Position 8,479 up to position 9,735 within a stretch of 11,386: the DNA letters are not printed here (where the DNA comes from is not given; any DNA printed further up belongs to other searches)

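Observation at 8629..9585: Unassigned 318-aa protein with a His/Asp-rich putative active site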

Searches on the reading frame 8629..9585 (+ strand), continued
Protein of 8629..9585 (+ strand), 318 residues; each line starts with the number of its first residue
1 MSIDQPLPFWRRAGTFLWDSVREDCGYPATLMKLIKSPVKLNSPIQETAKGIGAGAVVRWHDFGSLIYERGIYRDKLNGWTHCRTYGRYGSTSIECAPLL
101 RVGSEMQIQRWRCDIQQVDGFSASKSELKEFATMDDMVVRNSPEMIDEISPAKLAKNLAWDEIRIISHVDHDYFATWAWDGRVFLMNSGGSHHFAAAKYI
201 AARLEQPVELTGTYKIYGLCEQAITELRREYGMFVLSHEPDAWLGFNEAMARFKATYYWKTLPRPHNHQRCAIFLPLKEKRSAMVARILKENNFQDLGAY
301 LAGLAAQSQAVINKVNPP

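Call 48: search_dna_similar(query=window:8629-9582:+, collection=phages, mode=protein, max_rows=20, max_evalue=0.01)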
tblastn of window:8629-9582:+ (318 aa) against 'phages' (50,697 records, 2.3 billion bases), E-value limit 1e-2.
Records with a match: 2; places in all: 2; records where one place covers at least 80% of the query: 0.
Best place of each record, by identity: <60% 2.
By first word of the organism name: Acinetobacter 2.
By host as written in the record: - 2.
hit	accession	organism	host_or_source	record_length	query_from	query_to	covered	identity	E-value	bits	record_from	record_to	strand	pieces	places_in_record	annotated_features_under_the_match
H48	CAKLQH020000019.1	Acinetobacter phage MD-2021a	not known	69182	102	253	48%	32.7%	4e-16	85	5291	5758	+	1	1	Uncharacterised protein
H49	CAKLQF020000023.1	Acinetobacter phage MD-2021a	not known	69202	102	253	48%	32.7%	4e-16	85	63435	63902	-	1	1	Uncharacterised protein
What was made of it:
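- On Phage protein families (PHROGs) / viral carriage: 2 of 50,697 phage records (call 48).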

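Call 49: search_dna_similar(query=window:8629-9582:+, collection=plasmids, mode=protein, max_rows=60, max_evalue=0.001, rows=spread)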
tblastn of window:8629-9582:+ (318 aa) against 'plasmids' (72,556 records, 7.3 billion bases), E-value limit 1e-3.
Records with a match: 795; places in all: 835; records where one place covers at least 80% of the query: 541.
Best place of each record, by identity: >=99% 1; 95-99% 1; 90-95% 1; <60% 792.
By first word of the organism name: Escherichia 216; Acinetobacter 147; Pseudomonas 143; Klebsiella 96; Salmonella 65; Citrobacter 28; Aeromonas 25; Raoultella 15; Leclercia 14; Enterobacter 13; and 17 more.
By predicted mobility (MOB-suite, as given by PLSDB): conjugative 461; non-mobilizable 227; mobilizable 107.
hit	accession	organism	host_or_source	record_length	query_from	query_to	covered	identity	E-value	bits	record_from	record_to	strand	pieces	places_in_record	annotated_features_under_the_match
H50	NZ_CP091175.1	Stutzerimonas stutzeri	cell culture,wwtp active sludge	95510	1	318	100%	99.1%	0e+0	665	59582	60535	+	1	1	DUF6685 family protein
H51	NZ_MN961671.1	Pseudomonas aeruginosa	-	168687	21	312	92%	43.1%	3e-68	237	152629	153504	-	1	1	DUF6685 family protein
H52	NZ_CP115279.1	Pseudomonas aeruginosa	Homo sapiens,culture samples from human ...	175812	10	316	97%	38.1%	1e-51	190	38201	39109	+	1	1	DUF6685 family protein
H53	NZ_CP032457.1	Pseudomonas savastanoi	tobacco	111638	15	310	93%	39.1%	2e-55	201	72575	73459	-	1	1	DUF6685 family protein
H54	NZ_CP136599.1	Pseudomonas aeruginosa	cell culture,clinical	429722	24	307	89%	39.8%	5e-53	194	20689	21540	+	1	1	DUF6685 family protein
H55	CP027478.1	Pseudomonas koreensis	Cultured bacterium isolated from ...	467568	24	307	89%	39.8%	5e-53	194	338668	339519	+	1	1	hypothetical protein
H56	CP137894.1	Pseudomonas aeruginosa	Homo sapiens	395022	24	307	89%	39.4%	1e-52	192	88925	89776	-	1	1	DUF6685 family protein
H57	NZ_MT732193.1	Pseudomonas aeruginosa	-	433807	24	307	89%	39.4%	1e-52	192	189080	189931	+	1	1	DUF6685 family protein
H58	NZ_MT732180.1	Pseudomonas aeruginosa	-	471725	24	307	89%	39.4%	1e-52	192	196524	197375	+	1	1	DUF6685 family protein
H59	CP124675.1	Pseudomonas aeruginosa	Homo sapiens,urine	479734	24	307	89%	39.4%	3e-52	191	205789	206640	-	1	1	hypothetical protein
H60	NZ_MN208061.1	Pseudomonas aeruginosa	-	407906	24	307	89%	39.1%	9e-52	190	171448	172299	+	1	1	DUF6685 family protein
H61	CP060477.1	Xanthomonas citri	Citrus,Cell culture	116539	10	314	96%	34.1%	2e-48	181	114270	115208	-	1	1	hypothetical protein | nucleotidyl transferase AbiEii/AbiGii toxin family protein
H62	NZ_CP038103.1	Aeromonas salmonicida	Salvelinus fontinalis,whole organism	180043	21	301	88%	36.5%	3e-32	198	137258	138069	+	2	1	hypothetical protein | DUF6685 family protein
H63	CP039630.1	Aeromonas caviae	sludge,cell culture,sludge from ...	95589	21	311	92%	32.3%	5e-43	165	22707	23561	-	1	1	hypothetical protein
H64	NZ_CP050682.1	Klebsiella variicola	Homo sapiens,mixed culture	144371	8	301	92%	28.8%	7e-22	103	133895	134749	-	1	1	DUF6685 family protein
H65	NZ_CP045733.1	Legionella sp. MW5194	Water,water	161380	19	301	89%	29.6%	1e-31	131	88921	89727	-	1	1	DUF6685 family protein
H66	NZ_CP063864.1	Klebsiella pneumoniae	panda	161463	3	301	94%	27.5%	4e-19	95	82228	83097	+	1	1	DUF6685 family protein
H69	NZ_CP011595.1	Klebsiella oxytoca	Homo sapiens,Perirectal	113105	10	307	94%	26.9%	8e-22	103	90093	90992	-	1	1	DUF6685 family protein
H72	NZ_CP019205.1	Salmonella enterica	Homo sapiens,human,stool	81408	18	315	94%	25.2%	3e-19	96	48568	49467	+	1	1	DUF6685 family protein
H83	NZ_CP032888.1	Escherichia coli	Homo sapiens,Culture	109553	18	315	94%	25.2%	4e-19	95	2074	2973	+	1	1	DUF6685 family protein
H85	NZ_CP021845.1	Escherichia coli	Homo sapiens,urine; urinary tract ...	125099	18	315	94%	25.2%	4e-19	95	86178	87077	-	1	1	DUF6685 family protein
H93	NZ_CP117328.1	Salmonella enterica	Bos taurus,Large intestine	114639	104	315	67%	29.2%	9e-17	88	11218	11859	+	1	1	DUF6685 family protein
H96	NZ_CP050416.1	Acinetobacter baumannii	Homo sapiens,Pus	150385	102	253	48%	32.7%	5e-16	86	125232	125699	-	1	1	DUF6685 family protein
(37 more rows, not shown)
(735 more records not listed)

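Call 50: get_annotated_region(hit=H83, flank=7000)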
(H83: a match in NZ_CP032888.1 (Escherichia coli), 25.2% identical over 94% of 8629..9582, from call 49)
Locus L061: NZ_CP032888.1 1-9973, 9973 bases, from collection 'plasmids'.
description: Escherichia coli strain SCEC020022 plasmid pCTXM14_020022, complete sequence
organism: Escherichia coli (NCBI taxid 562)
taxonomy: Bacteria; Pseudomonadota; Gammaproteobacteria; Enterobacterales; Enterobacteriaceae; Escherichia; Escherichia coli
host: -; source: Homo sapiens,Culture; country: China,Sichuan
typing (MOB-suite, as given by PLSDB): conjugative; replicon IncI-gamma/K1; relaxase MOBP; mating-pair formation MPF_I
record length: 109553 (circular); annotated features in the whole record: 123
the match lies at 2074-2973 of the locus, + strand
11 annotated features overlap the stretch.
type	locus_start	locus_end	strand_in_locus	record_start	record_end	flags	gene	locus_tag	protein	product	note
CDS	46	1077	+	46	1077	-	repA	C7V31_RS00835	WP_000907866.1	plasmid replication initiator RepA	GO:0006276 - plasmid maintenance [Evidence IEA]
CDS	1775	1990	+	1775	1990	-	-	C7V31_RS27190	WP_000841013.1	hypothetical protein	-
CDS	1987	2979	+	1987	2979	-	-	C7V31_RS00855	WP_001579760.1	DUF6685 family protein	-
CDS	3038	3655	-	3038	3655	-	-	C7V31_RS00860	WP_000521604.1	ProQ/FINO family protein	-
CDS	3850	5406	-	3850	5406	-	-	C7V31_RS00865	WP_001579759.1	AAA family ATPase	-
CDS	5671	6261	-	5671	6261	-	-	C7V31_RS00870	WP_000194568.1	hypothetical protein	-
CDS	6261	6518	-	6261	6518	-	-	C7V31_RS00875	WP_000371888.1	hypothetical protein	-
CDS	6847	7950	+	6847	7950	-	-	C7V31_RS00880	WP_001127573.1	nucleotide-binding protein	-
CDS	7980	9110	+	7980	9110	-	-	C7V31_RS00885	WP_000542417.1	DUF4238 domain-containing protein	-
CDS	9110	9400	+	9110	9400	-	-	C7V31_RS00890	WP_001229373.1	hypothetical protein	-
CDS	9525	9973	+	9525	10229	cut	-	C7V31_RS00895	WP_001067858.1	IS6-like element IS26 family transposase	GO:0006313 - DNA transposition [Evidence IEA]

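Call 51: get_annotated_region(hit=H51, flank=7000)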
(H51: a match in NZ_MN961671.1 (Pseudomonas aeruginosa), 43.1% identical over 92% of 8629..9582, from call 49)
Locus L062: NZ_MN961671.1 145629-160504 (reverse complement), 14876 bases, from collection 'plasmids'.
description: Pseudomonas aeruginosa strain 201330 plasmid p201330-IMP, complete sequence
organism: Pseudomonas aeruginosa (NCBI taxid 287)
taxonomy: Bacteria; Pseudomonadota; Gammaproteobacteria; Pseudomonadales; Pseudomonadaceae; Pseudomonas; Pseudomonas aeruginosa
host: -; source: -; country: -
typing (MOB-suite, as given by PLSDB): non-mobilizable; mating-pair formation MPF_I
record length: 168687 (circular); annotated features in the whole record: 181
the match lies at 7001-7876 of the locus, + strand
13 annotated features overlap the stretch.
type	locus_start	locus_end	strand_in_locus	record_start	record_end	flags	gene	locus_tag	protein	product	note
CDS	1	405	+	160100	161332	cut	-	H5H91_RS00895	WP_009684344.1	hypothetical protein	-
CDS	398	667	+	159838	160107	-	-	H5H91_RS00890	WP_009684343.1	hypothetical protein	-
CDS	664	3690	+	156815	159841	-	-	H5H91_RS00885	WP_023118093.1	hypothetical protein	-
CDS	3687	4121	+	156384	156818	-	-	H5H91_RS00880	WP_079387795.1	hypothetical protein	-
CDS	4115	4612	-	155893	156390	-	-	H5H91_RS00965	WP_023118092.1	hypothetical protein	-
CDS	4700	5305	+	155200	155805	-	-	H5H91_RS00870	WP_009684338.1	hypothetical protein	-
CDS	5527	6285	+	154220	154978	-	-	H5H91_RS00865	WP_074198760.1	hypothetical protein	-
CDS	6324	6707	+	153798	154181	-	-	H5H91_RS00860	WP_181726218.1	hypothetical protein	-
CDS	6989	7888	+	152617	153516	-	-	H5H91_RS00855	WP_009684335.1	DUF6685 family protein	-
CDS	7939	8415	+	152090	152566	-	-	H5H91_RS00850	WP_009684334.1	hypothetical protein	-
CDS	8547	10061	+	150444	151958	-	-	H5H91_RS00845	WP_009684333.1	UvrD-helicase domain-containing protein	-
CDS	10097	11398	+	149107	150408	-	-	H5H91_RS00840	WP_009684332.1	hypothetical protein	-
CDS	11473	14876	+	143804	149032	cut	-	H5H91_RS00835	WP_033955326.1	strawberry notch C-terminal domain-containing protein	-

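Call 52: get_annotated_region(hit=H66, flank=6000)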
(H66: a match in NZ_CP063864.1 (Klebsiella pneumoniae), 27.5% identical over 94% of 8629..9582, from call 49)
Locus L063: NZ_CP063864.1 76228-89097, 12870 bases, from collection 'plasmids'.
description: Klebsiella pneumoniae strain M63-1 plasmid pM63-1, complete sequence
organism: Klebsiella pneumoniae (NCBI taxid 573)
taxonomy: Bacteria; Pseudomonadota; Gammaproteobacteria; Enterobacterales; Enterobacteriaceae; Klebsiella; Klebsiella pneumoniae
host: -; source: panda; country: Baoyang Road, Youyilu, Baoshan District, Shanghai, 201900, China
typing (MOB-suite, as given by PLSDB): conjugative; replicon IncFIB,IncFII,rep_cluster_2183; relaxase MOBF,MOBF; mating-pair formation MPF_F
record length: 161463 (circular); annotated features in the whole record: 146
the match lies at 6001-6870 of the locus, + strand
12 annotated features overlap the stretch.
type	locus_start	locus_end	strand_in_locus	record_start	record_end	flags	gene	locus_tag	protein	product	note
CDS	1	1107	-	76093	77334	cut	-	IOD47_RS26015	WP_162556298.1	FAD-dependent oxidoreductase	-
CDS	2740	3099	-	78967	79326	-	-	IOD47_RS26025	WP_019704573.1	DUF6404 family protein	-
CDS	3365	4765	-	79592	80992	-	-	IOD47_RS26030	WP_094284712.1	ISNCY family transposase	-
CDS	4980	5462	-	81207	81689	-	-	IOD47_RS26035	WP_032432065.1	GNAT family N-acetyltransferase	-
CDS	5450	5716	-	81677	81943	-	-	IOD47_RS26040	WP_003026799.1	DUF1778 domain-containing protein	-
CDS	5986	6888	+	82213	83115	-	-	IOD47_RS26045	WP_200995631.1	DUF6685 family protein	-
CDS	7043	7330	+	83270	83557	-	-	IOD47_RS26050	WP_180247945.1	chorismate mutase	-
CDS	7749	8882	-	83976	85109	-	-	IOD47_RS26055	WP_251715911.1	GlxA family transcriptional regulator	-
CDS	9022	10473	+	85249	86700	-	-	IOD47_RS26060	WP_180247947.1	L-tyrosine/L-tryptophan isonitrile synthase family protein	-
CDS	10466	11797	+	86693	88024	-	-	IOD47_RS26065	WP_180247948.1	hypothetical protein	-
CDS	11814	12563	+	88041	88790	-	-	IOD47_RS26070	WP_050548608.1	class I SAM-dependent methyltransferase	-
CDS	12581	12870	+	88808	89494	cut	-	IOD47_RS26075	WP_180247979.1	DJ-1/PfpI family protein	-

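Call 53: get_annotated_region(hit=H96, flank=6000)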
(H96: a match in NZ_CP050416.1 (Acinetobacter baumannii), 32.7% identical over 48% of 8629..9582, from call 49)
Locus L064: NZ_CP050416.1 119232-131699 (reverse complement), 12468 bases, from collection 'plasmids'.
description: Acinetobacter baumannii strain PM193665 plasmid pPM193665_1, complete sequence
organism: Acinetobacter baumannii (NCBI taxid 470)
taxonomy: Bacteria; Pseudomonadota; Gammaproteobacteria; Moraxellales; Moraxellaceae; Acinetobacter; Acinetobacter baumannii
host: -; source: Homo sapiens,Pus; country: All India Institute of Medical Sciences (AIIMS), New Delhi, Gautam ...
typing (MOB-suite, as given by PLSDB): non-mobilizable; replicon rep_cluster_1254; mating-pair formation MPF_I
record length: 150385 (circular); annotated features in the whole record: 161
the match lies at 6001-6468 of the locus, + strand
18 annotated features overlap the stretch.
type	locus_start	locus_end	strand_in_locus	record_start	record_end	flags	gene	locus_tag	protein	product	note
CDS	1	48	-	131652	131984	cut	-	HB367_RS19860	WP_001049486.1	hypothetical protein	-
CDS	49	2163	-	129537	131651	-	-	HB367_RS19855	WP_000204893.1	ATP-binding protein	-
CDS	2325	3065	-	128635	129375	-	-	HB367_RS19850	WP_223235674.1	M48 family metallopeptidase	-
CDS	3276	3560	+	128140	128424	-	-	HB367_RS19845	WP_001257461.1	hypothetical protein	-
CDS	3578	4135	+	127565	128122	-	-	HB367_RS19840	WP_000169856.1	TetR/AcrR family transcriptional regulator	GO:0006355 - regulation of DNA-templated transcription [Evidence IEA]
CDS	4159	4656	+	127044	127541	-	-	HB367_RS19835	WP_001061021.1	hypothetical protein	-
CDS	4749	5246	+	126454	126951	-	-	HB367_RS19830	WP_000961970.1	hypothetical protein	-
CDS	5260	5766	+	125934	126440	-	-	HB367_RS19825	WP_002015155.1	hypothetical protein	-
CDS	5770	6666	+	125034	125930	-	-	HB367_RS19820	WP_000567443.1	DUF6685 family protein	-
CDS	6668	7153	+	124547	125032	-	-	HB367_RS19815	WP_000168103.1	hypothetical protein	-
CDS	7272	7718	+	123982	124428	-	-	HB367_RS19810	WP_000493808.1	hypothetical protein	-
CDS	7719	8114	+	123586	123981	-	-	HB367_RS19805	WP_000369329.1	hypothetical protein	-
CDS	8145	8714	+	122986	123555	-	-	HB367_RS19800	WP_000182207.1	TetR/AcrR family transcriptional regulator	GO:0006355 - regulation of DNA-templated transcription [Evidence IEA]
CDS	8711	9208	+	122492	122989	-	-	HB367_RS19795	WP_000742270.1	hypothetical protein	-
CDS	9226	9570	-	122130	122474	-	-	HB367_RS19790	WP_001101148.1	hypothetical protein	-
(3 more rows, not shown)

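Call 54: get_annotated_region(hit=H47, flank=6000)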
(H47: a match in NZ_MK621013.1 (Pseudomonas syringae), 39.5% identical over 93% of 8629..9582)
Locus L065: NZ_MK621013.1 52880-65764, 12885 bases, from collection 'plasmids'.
description: Pseudomonas syringae pv. actinidiae strain SP13-1 plasmid pSP13-1_111507, complete sequence
organism: Pseudomonas syringae (NCBI taxid 103796)
taxonomy: Bacteria; Pseudomonadota; Gammaproteobacteria; Pseudomonadales; Pseudomonadaceae; Pseudomonas; Pseudomonas syringae
host: -; source: -; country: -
typing (MOB-suite, as given by PLSDB): non-mobilizable
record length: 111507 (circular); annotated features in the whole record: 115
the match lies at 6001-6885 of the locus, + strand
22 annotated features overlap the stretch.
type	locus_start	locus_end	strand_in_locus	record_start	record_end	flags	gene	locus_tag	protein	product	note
CDS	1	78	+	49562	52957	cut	-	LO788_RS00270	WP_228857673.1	hypothetical protein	-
CDS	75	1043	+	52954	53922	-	-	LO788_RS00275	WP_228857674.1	DNA-binding protein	-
CDS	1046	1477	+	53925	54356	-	-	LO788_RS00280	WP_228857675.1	hypothetical protein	-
CDS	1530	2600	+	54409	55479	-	-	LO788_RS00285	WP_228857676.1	phosphoribosyltransferase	-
CDS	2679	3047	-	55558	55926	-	-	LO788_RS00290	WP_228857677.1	hypothetical protein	-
CDS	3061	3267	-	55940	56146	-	-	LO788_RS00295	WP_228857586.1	hypothetical protein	-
CDS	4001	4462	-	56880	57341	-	-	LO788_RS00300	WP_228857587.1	hypothetical protein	-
CDS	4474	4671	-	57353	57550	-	-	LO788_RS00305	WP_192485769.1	hypothetical protein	-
CDS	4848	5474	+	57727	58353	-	-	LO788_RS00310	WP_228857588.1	hypothetical protein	-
CDS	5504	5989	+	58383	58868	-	-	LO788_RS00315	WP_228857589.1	hypothetical protein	-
CDS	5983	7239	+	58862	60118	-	-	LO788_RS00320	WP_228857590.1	DUF6685 family protein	-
CDS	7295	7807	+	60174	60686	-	-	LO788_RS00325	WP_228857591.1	single-stranded DNA-binding protein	-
CDS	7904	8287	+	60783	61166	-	-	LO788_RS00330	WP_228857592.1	hypothetical protein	-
CDS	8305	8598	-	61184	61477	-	-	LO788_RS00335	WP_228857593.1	hypothetical protein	-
CDS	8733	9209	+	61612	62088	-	-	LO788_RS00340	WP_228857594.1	hypothetical protein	-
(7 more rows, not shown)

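Call 55: get_annotated_region(hit=H54, flank=6000)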
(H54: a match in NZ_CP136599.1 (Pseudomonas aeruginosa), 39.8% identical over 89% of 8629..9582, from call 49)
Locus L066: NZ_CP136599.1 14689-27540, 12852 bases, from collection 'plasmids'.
description: Pseudomonas aeruginosa strain PA12 plasmid pA, complete sequence
organism: Pseudomonas aeruginosa (NCBI taxid 287)
taxonomy: Bacteria; Pseudomonadota; Gammaproteobacteria; Pseudomonadales; Pseudomonadaceae; Pseudomonas; Pseudomonas aeruginosa
host: -; source: cell culture,clinical; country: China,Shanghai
typing (MOB-suite, as given by PLSDB): non-mobilizable; replicon rep_cluster_1115,rep_cluster_1254; mating-pair formation MPF_I
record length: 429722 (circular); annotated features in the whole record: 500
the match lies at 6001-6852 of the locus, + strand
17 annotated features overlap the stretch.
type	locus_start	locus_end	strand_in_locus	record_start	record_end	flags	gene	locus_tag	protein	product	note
CDS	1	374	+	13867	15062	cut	-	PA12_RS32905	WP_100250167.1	IS3-like element ISPpu29 family transposase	GO:0006313 - DNA transposition [Evidence IEA]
CDS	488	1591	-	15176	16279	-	-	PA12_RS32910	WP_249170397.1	nuclease-related domain-containing protein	-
CDS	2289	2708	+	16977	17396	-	-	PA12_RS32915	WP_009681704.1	hypothetical protein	-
CDS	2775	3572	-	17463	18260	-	-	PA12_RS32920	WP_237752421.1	site-specific integrase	GO:0015074 - DNA integration [Evidence IEA]; GO:0006310 - DNA recombination [Evidence IEA]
CDS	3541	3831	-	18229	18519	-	-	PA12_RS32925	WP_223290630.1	helix-turn-helix transcriptional regulator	-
CDS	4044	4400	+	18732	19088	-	-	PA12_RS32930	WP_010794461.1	hypothetical protein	-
CDS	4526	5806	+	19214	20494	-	-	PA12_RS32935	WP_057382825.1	site-specific DNA-methyltransferase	-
CDS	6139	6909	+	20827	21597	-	-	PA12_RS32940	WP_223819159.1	DUF6685 family protein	-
CDS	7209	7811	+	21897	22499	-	-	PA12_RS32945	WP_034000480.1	hypothetical protein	-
CDS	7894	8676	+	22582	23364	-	-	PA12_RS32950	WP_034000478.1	N-6 DNA methylase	GO:0006306 - DNA methylation [Evidence IEA]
CDS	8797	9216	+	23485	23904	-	-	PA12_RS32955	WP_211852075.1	hypothetical protein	-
CDS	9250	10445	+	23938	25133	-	-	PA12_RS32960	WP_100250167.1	IS3-like element ISPpu29 family transposase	GO:0006313 - DNA transposition [Evidence IEA]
CDS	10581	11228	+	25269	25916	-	-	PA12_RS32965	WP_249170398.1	hypothetical protein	-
CDS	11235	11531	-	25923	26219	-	-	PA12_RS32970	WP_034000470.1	hypothetical protein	-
CDS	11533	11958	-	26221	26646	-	-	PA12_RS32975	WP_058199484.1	hypothetical protein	-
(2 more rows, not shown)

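Call 71: search_protein_representatives(alignment_id=A1)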
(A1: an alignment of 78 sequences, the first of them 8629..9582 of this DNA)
Query: 78 sequences, 305 profile positions. Proteins with E-value up to 0.001 (for the whole library): 686; up to 1e-10: 541; up to 1e-30: 350. The best 150 are listed.
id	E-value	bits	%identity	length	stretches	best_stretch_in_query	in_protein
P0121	4.0e-142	489.1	-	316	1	1-303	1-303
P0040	2.9e-135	466.6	-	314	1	1-303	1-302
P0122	1.7e-132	457.5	-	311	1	1-302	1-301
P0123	2.8e-128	443.7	-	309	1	3-301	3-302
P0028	3.4e-127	440.1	-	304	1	1-299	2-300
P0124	5.0e-112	390.3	-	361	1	1-303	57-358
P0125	6.1e-111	386.7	-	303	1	1-303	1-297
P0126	1.2e-108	379.2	-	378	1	2-302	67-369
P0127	1.3e-107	375.8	-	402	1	5-302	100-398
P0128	5.8e-107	373.7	-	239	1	71-303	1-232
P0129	2.7e-106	371.5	-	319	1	7-302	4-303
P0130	5.1e-106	370.6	-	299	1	8-298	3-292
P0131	1.2e-105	369.3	-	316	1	3-301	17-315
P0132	2.3e-105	368.4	-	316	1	6-299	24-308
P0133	5.1e-103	360.7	-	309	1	3-300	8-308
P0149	8.3e-97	340.3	-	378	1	4-299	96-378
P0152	5.7e-95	334.3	-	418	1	3-302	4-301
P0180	1.5e-89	316.5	-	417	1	3-300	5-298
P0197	9.2e-84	297.5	-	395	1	1-302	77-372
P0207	1.9e-80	286.6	-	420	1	1-298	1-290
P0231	1.6e-75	270.5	-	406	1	3-301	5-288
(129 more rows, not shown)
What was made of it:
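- On Pfam DUF6685 (PF20390): Lengths of 150 representatives (call 71).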
